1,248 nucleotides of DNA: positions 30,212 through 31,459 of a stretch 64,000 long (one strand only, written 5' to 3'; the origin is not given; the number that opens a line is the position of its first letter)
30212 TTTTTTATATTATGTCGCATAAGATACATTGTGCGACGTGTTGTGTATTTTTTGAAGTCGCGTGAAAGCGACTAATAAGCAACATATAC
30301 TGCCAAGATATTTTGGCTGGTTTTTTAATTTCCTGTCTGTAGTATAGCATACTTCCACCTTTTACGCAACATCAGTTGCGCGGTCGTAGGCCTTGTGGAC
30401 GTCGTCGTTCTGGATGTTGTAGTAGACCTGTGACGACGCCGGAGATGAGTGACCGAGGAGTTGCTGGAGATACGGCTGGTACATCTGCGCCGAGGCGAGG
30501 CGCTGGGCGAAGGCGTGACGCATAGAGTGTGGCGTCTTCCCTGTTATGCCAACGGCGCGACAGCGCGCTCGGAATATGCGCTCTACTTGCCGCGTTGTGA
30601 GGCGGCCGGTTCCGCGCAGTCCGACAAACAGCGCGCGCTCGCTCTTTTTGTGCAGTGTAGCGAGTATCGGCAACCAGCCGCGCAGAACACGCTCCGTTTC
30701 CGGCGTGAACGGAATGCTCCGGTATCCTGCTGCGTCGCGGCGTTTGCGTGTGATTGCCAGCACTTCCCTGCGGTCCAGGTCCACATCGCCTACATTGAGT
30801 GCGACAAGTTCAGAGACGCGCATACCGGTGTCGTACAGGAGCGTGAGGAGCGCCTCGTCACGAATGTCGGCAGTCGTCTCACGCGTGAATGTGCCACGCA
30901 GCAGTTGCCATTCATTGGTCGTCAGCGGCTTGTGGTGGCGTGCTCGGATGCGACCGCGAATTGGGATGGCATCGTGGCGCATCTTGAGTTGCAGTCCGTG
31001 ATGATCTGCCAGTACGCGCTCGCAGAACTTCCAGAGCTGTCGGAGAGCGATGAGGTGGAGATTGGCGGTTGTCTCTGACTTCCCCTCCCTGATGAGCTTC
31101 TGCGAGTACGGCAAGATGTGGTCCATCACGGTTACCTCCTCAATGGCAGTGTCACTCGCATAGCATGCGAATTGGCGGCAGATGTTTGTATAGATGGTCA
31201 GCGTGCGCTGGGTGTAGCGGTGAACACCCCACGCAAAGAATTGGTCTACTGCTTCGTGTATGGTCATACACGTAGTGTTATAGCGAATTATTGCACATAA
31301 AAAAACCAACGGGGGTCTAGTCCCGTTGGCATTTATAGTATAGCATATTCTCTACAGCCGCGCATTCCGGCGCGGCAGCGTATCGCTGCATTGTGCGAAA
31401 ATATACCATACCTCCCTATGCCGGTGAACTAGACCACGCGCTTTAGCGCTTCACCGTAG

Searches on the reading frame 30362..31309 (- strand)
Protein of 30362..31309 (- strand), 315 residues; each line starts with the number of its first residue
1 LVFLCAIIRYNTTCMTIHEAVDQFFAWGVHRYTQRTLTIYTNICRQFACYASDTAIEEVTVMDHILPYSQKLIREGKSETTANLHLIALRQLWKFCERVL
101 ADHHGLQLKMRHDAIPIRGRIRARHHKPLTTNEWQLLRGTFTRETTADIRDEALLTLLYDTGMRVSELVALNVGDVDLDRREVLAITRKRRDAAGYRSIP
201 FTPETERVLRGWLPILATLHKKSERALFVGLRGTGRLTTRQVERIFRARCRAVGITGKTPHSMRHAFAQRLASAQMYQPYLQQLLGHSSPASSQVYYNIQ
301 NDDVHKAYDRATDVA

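Call 61: search_protein_families(library=phrogs, proteins=[window:30362-31309:-], max_evalue=0.001)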
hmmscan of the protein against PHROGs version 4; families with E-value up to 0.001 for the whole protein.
window:30362-31309:- (315 aa): 3 families
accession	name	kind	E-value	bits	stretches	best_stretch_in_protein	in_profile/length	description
phrog_1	-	integration and excision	1.5e-39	137.7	1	15-310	164-446/611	integrase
phrog_216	-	integration and excision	1e-31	111.2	1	125-311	52-236/301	integrase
phrog_7269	-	integration and excision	1.9e-05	25.5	1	241-307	12-77/89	integrase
